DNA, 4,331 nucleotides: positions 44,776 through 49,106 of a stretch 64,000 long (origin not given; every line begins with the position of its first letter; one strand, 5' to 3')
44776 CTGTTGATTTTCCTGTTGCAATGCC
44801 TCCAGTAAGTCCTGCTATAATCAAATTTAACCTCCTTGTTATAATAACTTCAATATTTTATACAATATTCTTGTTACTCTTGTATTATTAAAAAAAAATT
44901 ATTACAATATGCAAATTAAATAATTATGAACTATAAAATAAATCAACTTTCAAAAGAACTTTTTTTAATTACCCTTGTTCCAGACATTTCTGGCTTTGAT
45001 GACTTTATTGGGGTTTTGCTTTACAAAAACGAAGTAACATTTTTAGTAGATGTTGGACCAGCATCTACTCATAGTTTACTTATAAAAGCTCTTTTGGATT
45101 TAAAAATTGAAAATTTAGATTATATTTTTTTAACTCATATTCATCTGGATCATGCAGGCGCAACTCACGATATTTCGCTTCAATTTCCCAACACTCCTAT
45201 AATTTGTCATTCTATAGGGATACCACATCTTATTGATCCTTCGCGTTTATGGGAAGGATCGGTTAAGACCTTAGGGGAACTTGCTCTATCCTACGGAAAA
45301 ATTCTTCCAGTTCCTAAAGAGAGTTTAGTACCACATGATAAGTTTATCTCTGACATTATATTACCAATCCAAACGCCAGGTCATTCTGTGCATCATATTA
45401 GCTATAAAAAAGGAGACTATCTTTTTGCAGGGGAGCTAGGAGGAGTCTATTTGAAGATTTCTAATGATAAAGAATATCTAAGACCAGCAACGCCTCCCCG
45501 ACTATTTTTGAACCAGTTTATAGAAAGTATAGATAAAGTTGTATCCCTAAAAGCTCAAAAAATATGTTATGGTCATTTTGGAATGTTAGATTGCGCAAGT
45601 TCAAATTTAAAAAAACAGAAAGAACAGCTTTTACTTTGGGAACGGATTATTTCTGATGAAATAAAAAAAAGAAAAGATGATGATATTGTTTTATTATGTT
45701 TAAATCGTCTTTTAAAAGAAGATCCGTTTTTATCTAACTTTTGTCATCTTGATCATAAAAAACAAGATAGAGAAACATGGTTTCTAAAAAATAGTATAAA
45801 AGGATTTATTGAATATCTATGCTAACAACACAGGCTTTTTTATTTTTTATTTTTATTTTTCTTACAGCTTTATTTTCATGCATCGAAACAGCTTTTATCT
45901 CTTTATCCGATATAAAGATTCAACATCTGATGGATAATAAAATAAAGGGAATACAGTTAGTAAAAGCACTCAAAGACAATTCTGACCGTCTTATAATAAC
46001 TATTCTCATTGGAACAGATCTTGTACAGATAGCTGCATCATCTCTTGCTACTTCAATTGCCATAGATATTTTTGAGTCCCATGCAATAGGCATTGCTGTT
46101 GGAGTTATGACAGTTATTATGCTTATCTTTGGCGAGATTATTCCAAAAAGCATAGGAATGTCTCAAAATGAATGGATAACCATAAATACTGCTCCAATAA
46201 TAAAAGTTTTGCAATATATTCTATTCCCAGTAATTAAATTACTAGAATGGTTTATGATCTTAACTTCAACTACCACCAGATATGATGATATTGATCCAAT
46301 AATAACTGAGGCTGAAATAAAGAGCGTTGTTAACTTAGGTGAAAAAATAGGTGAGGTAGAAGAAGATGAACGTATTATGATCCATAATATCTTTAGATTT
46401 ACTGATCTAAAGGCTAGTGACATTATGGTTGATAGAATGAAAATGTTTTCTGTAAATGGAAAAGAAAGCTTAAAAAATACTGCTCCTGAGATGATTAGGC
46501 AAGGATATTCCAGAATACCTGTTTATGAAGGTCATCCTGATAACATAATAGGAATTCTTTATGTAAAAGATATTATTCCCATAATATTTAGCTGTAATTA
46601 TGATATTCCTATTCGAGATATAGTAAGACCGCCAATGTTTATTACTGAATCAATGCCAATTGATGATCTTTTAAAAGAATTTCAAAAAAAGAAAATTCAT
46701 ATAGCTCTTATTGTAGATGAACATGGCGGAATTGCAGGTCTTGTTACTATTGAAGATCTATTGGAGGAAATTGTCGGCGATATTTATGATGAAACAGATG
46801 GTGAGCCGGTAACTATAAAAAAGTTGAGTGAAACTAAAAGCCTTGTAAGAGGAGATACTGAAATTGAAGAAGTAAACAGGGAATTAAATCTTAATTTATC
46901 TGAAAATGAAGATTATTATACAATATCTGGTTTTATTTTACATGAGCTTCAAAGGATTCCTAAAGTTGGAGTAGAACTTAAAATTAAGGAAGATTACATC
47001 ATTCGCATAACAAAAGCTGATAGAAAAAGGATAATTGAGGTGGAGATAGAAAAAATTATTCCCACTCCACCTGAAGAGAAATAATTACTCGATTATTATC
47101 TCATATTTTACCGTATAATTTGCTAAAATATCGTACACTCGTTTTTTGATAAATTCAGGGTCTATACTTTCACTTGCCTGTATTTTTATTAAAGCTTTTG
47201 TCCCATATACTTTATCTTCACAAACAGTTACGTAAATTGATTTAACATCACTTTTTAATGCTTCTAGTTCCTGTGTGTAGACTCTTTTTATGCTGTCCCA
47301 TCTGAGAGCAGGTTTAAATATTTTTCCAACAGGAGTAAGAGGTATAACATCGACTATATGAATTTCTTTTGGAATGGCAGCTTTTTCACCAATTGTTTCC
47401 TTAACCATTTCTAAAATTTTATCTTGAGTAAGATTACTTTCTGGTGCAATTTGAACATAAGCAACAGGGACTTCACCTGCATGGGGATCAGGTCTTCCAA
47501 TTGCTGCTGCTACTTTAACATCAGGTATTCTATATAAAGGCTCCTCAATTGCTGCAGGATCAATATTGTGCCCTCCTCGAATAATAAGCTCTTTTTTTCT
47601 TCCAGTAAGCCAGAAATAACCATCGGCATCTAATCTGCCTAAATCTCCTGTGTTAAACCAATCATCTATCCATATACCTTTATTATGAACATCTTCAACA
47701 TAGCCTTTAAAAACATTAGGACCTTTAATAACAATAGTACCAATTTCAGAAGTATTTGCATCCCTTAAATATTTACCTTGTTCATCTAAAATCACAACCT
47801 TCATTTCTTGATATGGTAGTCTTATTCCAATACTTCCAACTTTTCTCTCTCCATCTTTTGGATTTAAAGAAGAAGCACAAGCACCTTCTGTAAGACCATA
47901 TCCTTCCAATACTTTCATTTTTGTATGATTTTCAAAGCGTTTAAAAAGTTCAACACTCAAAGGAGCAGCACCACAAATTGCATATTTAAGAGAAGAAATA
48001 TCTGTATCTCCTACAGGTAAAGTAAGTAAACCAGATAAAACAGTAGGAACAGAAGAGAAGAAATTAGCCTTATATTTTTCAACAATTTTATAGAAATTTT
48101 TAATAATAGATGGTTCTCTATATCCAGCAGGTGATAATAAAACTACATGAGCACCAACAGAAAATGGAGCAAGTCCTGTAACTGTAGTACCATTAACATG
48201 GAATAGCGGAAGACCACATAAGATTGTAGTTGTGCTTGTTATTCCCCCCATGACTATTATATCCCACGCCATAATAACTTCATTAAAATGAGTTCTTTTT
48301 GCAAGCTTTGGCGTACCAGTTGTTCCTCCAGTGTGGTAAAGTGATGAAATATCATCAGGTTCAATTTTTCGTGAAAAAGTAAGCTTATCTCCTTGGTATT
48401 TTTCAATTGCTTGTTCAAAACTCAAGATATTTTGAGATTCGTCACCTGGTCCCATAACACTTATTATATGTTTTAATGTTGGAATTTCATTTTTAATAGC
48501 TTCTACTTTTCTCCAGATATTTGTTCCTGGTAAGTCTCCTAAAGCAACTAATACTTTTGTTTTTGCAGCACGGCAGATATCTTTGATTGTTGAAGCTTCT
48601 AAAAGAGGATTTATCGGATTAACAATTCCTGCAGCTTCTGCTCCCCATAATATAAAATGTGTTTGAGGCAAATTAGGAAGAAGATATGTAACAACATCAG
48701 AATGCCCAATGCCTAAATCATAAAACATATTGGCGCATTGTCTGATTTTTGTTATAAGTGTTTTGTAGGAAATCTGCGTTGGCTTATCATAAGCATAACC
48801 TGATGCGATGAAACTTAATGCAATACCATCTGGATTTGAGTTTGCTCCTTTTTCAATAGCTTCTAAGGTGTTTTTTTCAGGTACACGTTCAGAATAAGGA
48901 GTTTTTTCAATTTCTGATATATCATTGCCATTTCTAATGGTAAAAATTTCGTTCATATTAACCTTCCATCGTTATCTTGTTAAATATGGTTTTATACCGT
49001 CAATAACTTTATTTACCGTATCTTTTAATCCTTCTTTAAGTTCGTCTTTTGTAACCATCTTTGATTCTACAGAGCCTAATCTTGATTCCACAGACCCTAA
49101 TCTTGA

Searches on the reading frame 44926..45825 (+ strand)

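Call 41: search_protein_families(library=pfam, proteins=[window:44926-45825:+], max_evalue=0.001)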
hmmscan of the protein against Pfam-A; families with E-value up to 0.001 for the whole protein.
window:44926-45825:+ (299 aa): 1 family
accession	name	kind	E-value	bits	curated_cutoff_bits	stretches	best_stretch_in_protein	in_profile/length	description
PF00753.33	Lactamase_B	-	6.3e-23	82.2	22.7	1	31-217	10-196/196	Metallo-beta-lactamase superfamily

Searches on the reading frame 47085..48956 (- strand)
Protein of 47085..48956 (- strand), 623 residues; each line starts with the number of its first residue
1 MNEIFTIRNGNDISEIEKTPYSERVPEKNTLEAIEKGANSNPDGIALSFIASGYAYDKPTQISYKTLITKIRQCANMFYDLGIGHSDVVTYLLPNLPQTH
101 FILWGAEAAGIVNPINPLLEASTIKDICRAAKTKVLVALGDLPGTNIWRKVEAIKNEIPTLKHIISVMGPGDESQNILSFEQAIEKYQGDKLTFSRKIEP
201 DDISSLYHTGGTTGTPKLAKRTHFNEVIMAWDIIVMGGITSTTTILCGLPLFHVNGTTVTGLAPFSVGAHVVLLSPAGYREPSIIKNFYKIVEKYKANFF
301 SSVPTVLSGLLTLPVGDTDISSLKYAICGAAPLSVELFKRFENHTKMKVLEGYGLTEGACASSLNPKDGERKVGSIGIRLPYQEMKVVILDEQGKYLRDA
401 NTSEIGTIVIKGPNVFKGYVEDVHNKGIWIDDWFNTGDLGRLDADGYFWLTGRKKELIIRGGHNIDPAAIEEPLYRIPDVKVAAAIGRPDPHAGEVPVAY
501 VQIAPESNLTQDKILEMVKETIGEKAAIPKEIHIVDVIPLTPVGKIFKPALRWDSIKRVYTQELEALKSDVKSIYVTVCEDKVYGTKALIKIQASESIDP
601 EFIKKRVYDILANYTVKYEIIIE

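Call 52: search_protein_families(library=pfam, proteins=[window:47085-48956:-], max_evalue=0.00001)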
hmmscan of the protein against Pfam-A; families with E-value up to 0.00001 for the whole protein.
window:47085-48956:- (623 aa): 2 families
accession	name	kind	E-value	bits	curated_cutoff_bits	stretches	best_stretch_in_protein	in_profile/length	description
PF00501.34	AMP-binding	-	5.1e-65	220.2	29.9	1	35-419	2-383/384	AMP-binding enzyme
PF13193.12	AMP-binding_C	-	4.1e-14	53.7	24.5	1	470-545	2-76/76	AMP-binding enzyme C-terminal domain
